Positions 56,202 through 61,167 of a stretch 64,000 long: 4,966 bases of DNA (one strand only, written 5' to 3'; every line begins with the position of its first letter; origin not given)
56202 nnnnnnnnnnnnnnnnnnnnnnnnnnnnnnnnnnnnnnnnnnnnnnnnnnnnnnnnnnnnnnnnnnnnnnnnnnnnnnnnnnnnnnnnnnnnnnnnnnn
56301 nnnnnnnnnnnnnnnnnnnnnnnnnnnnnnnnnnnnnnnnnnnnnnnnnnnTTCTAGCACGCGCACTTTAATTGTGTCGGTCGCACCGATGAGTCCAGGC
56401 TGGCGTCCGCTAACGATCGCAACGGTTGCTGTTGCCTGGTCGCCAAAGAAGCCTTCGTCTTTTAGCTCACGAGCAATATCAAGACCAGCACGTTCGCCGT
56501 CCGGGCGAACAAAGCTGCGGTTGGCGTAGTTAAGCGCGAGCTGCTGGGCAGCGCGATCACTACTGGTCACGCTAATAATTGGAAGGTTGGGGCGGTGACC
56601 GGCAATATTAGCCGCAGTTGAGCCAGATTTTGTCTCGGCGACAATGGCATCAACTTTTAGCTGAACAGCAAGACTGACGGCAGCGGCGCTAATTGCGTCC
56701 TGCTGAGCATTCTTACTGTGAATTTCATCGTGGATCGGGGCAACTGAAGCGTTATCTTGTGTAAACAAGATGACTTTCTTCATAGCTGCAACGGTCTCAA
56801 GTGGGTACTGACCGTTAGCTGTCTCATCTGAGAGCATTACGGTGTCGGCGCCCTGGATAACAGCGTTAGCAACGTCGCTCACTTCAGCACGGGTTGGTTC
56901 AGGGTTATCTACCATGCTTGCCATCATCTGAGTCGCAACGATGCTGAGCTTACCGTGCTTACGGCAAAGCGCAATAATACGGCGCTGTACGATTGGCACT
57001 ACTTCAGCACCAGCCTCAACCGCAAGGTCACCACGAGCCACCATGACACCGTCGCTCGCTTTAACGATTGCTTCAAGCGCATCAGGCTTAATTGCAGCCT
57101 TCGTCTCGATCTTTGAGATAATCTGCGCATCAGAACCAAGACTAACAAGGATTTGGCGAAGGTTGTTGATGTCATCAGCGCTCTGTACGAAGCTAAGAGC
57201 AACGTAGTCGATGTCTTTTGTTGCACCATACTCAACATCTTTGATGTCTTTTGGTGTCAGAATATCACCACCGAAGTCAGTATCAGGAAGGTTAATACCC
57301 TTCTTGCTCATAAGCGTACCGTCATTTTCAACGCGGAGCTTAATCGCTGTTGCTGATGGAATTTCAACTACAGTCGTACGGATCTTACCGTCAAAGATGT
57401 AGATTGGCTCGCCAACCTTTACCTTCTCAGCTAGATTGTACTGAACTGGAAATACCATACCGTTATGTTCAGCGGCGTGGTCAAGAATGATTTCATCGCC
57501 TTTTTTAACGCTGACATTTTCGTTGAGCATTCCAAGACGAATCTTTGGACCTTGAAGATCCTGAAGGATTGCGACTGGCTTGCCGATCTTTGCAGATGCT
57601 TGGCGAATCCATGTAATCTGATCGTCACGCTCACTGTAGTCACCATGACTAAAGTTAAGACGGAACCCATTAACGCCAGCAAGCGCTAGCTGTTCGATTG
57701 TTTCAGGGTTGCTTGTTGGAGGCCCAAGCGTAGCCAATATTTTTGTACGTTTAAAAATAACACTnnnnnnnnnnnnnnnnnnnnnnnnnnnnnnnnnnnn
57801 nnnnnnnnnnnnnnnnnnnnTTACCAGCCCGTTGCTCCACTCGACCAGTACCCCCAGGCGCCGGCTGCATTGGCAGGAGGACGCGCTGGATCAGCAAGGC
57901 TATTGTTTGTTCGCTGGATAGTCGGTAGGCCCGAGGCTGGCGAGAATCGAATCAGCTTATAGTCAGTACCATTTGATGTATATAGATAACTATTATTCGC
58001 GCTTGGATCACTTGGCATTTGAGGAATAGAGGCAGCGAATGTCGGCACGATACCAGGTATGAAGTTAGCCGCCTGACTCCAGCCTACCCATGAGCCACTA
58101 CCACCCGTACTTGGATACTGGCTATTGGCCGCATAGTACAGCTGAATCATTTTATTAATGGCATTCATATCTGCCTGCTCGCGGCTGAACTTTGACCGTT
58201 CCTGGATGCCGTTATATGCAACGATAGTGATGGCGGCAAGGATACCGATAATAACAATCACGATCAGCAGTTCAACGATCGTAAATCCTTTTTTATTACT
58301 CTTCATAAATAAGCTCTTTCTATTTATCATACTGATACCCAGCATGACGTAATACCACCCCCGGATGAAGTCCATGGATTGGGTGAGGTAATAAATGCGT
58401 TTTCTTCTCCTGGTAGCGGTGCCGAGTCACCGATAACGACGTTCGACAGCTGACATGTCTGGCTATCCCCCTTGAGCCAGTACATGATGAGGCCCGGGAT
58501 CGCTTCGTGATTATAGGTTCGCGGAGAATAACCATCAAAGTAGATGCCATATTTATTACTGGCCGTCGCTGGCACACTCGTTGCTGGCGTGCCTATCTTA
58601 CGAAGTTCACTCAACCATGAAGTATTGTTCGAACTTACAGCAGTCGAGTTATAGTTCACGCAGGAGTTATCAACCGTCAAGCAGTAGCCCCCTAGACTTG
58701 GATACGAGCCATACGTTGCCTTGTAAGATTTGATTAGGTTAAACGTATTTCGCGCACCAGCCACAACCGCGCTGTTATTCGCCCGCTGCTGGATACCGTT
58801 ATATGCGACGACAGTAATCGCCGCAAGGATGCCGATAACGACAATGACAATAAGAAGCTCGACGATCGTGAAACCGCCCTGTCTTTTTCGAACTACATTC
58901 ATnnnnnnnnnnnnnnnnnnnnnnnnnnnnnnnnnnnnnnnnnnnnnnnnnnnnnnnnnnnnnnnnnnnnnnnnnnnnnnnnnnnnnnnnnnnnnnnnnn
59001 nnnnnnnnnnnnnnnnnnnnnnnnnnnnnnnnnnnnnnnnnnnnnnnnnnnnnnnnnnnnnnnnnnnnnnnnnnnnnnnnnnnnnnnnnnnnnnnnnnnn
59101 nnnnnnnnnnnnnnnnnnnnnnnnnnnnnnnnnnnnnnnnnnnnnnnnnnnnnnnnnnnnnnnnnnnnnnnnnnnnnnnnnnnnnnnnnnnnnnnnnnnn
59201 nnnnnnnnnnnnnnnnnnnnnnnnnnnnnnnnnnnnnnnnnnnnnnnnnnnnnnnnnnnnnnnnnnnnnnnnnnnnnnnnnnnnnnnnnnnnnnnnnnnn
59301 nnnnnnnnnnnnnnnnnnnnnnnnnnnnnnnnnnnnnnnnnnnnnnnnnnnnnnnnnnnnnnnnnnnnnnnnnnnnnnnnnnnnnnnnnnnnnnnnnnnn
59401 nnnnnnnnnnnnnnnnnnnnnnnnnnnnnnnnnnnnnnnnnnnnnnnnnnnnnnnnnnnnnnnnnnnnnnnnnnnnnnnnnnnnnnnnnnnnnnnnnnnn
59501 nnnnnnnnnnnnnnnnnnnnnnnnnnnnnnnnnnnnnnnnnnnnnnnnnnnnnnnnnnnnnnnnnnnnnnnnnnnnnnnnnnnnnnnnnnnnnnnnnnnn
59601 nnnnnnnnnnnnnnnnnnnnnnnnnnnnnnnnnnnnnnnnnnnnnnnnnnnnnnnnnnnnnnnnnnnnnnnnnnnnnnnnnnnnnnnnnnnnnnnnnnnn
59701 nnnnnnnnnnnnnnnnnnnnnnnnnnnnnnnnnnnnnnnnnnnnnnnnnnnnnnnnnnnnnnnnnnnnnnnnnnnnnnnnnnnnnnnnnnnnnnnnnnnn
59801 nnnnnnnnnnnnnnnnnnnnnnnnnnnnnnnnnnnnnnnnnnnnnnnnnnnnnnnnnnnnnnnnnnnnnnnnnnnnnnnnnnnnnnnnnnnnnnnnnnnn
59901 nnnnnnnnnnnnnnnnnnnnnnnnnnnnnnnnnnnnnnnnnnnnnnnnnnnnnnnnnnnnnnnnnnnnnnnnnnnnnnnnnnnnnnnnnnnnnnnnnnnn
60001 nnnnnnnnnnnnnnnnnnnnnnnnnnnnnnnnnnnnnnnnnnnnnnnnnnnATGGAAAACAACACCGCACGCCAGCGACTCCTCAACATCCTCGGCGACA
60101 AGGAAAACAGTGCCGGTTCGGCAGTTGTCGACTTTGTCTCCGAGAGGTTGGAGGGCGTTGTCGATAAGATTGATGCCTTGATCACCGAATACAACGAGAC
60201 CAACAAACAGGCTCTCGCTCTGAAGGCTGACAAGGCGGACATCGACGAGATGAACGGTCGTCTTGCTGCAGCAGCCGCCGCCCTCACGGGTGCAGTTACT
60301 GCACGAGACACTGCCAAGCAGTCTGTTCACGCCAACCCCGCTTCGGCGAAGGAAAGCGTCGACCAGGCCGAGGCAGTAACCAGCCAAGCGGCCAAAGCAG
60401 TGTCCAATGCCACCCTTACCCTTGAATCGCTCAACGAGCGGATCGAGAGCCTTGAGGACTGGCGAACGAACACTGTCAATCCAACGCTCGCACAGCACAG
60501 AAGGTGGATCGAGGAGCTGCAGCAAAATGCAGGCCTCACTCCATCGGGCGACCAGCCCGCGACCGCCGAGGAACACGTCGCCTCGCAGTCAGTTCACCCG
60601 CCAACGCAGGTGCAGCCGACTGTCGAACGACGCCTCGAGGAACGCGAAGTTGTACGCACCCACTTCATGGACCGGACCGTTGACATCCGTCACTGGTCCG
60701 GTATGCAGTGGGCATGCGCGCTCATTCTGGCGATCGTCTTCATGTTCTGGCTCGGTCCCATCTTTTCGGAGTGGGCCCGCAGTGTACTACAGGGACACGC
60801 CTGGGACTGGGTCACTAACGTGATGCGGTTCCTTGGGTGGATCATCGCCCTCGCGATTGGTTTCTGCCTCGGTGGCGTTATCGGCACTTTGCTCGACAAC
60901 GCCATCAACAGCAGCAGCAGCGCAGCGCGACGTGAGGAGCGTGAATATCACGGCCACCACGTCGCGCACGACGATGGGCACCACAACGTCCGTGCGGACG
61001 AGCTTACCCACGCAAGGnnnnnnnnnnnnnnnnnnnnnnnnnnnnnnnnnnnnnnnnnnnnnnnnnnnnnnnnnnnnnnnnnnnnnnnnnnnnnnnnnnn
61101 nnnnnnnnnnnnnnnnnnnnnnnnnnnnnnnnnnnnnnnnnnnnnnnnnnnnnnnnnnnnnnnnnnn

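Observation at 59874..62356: GC-rich two-gene cassette bracketed by a perfect 16-bp inverted repeat, beside tRNA-Glu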

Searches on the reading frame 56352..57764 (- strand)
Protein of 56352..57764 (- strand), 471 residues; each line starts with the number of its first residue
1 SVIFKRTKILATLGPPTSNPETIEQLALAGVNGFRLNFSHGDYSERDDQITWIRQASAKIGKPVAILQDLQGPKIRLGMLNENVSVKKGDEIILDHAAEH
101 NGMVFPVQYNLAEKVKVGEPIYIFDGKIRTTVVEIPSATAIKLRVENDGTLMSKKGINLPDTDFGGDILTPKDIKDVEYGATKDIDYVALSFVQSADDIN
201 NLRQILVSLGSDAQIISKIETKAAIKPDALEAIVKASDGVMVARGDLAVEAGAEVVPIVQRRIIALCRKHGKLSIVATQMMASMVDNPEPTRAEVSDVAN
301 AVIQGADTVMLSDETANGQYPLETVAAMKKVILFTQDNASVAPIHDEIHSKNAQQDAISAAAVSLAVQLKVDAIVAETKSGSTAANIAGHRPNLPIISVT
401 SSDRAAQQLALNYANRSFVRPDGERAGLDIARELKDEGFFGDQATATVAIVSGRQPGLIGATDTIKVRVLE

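Call 32: find_related_loci(query=A3, collection=genome_contigs, flank=10000)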
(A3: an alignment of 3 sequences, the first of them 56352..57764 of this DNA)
Query A3 (471 aa) in genome_contigs; peptide patterns used: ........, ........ (x = any residue, [..] = any of these).
118 stretches matched a pattern; 44 encode a relative of the query (tblastn E <= 1e-3); 44 distinct loci.
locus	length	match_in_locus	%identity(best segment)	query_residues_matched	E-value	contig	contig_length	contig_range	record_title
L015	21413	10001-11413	97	1-471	0e+0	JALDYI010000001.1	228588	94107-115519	MAG: Candidatus Saccharibacteria bacterium isolate MCT-ROC-18 NODE_11_length_228588_cov_7.453615, whole genome shotgun s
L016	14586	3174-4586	89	1-471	0e+0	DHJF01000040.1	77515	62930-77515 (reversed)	MAG TPA_asm: Candidatus Saccharibacteria bacterium UBA4727 UBA4727_contig_728, whole genome shotgun sequence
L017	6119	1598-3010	84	1-471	0e+0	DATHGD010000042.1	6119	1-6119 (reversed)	MAG TPA_asm: Candidatus Saccharimonadales bacterium isolate SMAG_U12464 k141_192190, whole genome shotgun sequence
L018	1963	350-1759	84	1-471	0e+0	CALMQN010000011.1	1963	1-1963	MAG TPA_asm: uncultured bacterium isolate SRR5676477_bin.49_CONCOCT_v1.1_MAG genome assembly, contig: ERZ724547.17940, w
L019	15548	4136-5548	84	1-471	0e+0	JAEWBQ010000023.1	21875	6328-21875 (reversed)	MAG: Candidatus Parcubacteria bacterium isolate OH_PBB_257 k127_1718102, whole genome shotgun sequence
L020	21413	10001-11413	83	1-471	0e+0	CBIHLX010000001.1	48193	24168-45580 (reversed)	MAG TPA_asm: uncultured bacterium isolate SRR17255031_binner123_Refined_24 genome assembly, contig: ERZ27337142.51, whol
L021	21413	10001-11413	80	1-471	0e+0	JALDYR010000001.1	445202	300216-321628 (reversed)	MAG: Candidatus Saccharibacteria bacterium isolate MCT-ROC-43 NODE_2_length_445202_cov_58.846891, whole genome shotgun s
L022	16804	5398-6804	81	1-471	0e+0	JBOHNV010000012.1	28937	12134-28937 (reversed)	MAG: Candidatus Microsaccharimonas sp. isolate SD8049_metabat2.bin.6 NODE_34_length_28937_cov_1.257862, whole genome sho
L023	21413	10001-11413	82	1-471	0e+0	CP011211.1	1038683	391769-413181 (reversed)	MAG: Candidatus Saccharibacteria bacterium GW2011_GWC2_44_17, complete genome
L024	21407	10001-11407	79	2-471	0e+0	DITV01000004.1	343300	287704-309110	MAG TPA_asm: Candidatus Saccharibacteria bacterium UBA6175 UBA6175_contig_547, whole genome shotgun sequence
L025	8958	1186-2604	79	1-471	0e+0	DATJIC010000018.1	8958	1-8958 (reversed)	MAG TPA_asm: Verrucomicrobiia bacterium isolate SMAG_U15528 k141_3631471, whole genome shotgun sequence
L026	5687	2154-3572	79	1-471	0e+0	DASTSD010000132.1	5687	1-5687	MAG TPA_asm: Candidatus Saccharimonadales bacterium isolate SMAG_U2271 k141_1718635, whole genome shotgun sequence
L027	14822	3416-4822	79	2-471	0e+0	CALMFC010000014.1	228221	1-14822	MAG TPA_asm: uncultured bacterium isolate SRR1763383_bin.5_CONCOCT_v1.1_MAG genome assembly, contig: ERZ747224.13, whole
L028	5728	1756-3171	77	1-471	0e+0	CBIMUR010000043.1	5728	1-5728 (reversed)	MAG TPA_asm: uncultured bacterium isolate SRR16817064_concoct_5 genome assembly, contig: ERZ27394172.6610, whole genome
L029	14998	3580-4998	78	1-471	0e+0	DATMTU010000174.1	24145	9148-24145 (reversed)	MAG TPA_asm: Dongiaceae bacterium isolate SMAG_U13021 k141_206694, whole genome shotgun sequence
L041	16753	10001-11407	72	1-470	0e+0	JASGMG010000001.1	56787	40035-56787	MAG: Patescibacteria group bacterium isolate DJKA123_ANT-F21_bin.43 scaffold_91, whole genome shotgun sequence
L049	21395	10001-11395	60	2-467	0e+0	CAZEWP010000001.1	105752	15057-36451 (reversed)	MAG TPA_asm: uncultured Candidatus Saccharimonas sp. isolate binchicken_co39_254 genome assembly, contig: NODE_330_lengt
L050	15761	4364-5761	61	1-467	0e+0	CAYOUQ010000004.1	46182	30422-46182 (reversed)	MAG TPA_asm: uncultured Candidatus Saccharimonas sp. isolate SRP263991_co7_910 genome assembly, contig: NODE_804_length_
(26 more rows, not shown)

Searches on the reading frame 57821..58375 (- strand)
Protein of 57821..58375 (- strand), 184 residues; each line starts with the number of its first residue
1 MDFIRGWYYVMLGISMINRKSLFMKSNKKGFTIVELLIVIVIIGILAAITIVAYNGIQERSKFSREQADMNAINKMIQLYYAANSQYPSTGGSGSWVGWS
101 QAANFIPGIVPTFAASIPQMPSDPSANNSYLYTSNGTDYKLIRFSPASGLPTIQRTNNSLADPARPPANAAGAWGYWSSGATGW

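Call 11: search_protein_families(library=pfam, proteins=[window:57821-58375:-], max_evalue=0.1)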
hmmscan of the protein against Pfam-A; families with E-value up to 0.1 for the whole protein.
window:57821-58375:- (184 aa): 7 families
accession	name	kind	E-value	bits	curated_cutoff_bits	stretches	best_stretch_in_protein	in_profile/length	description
PF07963.17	N_methyl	-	1.1e-08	34.7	21.2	1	26-50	2-26/27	Prokaryotic N-terminal methylation motif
PF08334.16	T2SSG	-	0.0034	17.9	21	1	58-137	6-81/108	Type II secretion system (T2SS), protein G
PF17555.7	TssN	-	0.013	15.4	30.3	1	7-61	67-121/274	Type VI secretion system, TssN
PF25630.1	Phycodna_minor_capsid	-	0.02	15.6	27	1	38-83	5-51/96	Phycodnaviridae minor capsid protein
PF23906.1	DUF7248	-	0.043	14.3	27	0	25-57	4-36/58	Family of unknown function (DUF7248)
PF03241.18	HpaB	-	0.045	13.3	25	1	42-117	29-102/202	4-hydroxyphenylacetate 3-hydroxylase C terminal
PF06653.16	Claudin_3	-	0.08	13.3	28.7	0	14-67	77-130/163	Tight junction protein, Claudin-like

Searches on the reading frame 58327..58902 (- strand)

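Call 11: search_protein_families(library=pfam, proteins=[window:58327-58902:-], max_evalue=0.1)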
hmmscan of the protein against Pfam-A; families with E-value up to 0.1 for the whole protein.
window:58327-58902:- (191 aa): 2 families
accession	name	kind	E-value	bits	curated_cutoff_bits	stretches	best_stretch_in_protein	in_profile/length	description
PF07963.17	N_methyl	-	3.8e-08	33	21.2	1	5-30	1-26/27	Prokaryotic N-terminal methylation motif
PF25686.1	Betaherpes_U91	-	0.06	13.2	27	1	10-97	12-96/157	Betaherpesvirus U91 protein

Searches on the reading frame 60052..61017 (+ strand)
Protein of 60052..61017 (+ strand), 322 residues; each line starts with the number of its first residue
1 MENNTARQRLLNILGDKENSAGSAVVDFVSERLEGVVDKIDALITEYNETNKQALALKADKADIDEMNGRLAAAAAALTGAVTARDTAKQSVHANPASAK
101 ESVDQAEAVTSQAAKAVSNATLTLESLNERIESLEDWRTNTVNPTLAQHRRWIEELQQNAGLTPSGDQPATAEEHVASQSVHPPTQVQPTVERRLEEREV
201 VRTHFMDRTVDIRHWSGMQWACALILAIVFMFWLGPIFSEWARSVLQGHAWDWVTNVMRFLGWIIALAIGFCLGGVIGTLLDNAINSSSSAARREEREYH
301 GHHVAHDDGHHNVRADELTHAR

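Call 11: search_protein_families(library=pfam, proteins=[window:60052-61017:+], max_evalue=0.1)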
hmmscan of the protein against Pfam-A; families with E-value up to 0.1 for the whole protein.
window:60052-61017:+ (322 aa): 4 families
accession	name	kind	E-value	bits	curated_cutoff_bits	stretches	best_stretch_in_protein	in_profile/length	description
PF22470.1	Histone_HNS_N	-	0.047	14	24.5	0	19-72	12-66/79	H-NS histone-like proteins, N-terminal domain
PF19786.4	DUF6270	-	0.049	14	27.5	1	19-138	71-198/222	Family of unknown function (DUF6270)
PF13851.11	GAS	-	0.058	13.2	32.3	1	38-162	26-142/200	Growth-arrest specific micro-tubule binding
PF02674.22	Colicin_V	-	0.088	13.2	29.3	0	222-288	29-89/144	Colicin V production protein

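Call 12: find_encoding_contigs(protein=window:60052-61017:+, flank=10000, max_places=10)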
Protein window:60052-61017:+ (322 aa): no gene with exactly this product is on record in the collection.

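Call 15: find_homologous_proteins(query=window:60052-61017:+, max_evalue=0.001)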
Query window:60052-61017:+ (322 aa): 6 proteins with E <= 0.001 among 8000 candidates.
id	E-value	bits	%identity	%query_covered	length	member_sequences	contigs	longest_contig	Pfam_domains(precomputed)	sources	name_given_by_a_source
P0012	1.0e-204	697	98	100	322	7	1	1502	-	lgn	-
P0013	1.8e-134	466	67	100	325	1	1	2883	-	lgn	-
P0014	3.2e-110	387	58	100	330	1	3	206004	-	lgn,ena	-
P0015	2.3e-97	344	52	99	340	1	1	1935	-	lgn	-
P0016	2.3e-54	203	40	88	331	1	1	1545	-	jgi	jgi:hypothetical protein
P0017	3.8e-52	196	41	84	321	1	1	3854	-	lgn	-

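Call 26: find_encoding_contigs(protein=P0017, flank=10000, max_places=6)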
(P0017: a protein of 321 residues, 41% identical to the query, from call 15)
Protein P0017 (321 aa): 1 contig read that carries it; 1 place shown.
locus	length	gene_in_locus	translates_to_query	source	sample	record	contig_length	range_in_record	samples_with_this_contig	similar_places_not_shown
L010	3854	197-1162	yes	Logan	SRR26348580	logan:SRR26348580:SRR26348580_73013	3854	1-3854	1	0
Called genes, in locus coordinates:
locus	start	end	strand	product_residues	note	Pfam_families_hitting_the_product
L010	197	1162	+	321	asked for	-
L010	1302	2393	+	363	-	-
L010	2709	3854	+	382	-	?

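Call 28: find_encoding_contigs(protein=P0013, flank=10000, max_places=6)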
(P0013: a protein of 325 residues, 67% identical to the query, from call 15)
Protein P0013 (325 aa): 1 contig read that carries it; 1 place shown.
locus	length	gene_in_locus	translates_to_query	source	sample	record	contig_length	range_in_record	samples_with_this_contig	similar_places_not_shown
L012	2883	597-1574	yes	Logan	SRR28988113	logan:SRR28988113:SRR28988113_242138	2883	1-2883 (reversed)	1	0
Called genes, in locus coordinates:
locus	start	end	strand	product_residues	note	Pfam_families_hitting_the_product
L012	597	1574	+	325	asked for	-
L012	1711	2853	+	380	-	-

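Call 54: search_protein_families(library=ncbifam, proteins=[window:60052-61017:+], max_evalue=0.1)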
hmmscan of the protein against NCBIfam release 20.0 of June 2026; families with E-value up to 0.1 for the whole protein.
window:60052-61017:+ (322 aa): 10 families
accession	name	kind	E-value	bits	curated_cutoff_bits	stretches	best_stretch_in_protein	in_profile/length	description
TIGR02169.1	SMC_prok_A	equivalog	2.6e-05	22.1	729.4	1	34-208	181-359/1165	chromosome segregation protein SMC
NF002572.0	PRK02224.1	equivalog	0.0017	16.7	1087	1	14-178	304-469/888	DNA double-strand break repair ATPase Rad50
TIGR02168.1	SMC_prok_B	equivalog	0.0032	15.3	567.35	1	25-152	303-430/1181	chromosome segregation protein SMC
NF041035.1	Rad50_Halo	equivalog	0.006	15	1000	1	20-179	310-470/883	DNA double-strand break repair ATPase Rad50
TIGR04320.1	Surf_Exclu_PgrA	domain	0.016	14.6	70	1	41-133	245-340/360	SEC10/PgrA surface exclusion domain-containing protein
NF005143.0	PRK06596.1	subfamily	0.017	14.6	241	1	46-134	150-238/285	RNA polymerase factor sigma-32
TIGR02392.1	rpoH_proteo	equivalog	0.035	13.7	323.1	1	47-133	139-225/270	RNA polymerase sigma factor RpoH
NF045487.1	ASRP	equivalog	0.045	12.3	300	1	31-143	112-248/593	archaea-specific SMC-related protein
NF053524.1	thylo_ssl2009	equivalog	0.057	14.1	58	0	263-298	11-46/90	ssl2009 family thylakoid membrane protein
NF053712.1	repair_DEAH_YoaA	equivalog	0.058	12.1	680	1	48-163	251-370/630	DNA repair helicase YoaA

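Call 56: search_solved_structures(query=window:60052-61017:+, max_evalue=1)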
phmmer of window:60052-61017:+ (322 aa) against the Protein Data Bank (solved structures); distinct sequences matched with E-value up to 1: 1.
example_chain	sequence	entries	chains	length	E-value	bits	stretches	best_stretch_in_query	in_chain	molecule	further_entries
4cjd_A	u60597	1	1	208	0.085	15.8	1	41-95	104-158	NADA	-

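Call 74: predict_structure(alignment_id=A6)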
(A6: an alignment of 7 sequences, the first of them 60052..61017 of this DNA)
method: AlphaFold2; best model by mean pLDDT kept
length: 322 residues; sequences in the alignment: 7
mean_pLDDT: 59.1   pTM: 0.40
mean pLDDT of the five models: 59.1, 58.6, 58.1, 57.2, 55.8
residues with pLDDT >= 90: 0; 70-90: 118; 50-70: 99; < 50: 105
segments of 3 or more residues with pLDDT < 50: 1-10, 15-18, 162-213, 287-322
pLDDT, mean of each block of 10 residues (from residue 1): 40 50 62 69 76 68 76 74 78 70 79 79 81 78 75 72 37 34 32 28 30 58 70 65 56 59 67 66 54 43 37 32 29
secondary structure, 60 per line:
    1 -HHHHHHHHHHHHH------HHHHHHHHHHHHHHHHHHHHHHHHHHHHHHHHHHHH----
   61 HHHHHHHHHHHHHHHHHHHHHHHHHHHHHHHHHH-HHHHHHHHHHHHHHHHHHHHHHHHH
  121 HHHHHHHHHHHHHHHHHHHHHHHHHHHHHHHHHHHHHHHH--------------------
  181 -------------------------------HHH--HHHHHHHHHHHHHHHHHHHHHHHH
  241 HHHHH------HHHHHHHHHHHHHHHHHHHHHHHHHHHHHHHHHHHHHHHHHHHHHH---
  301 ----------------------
elements in order: H2-14 H21-56 H61-94 H96-160 H217-245 H252-297
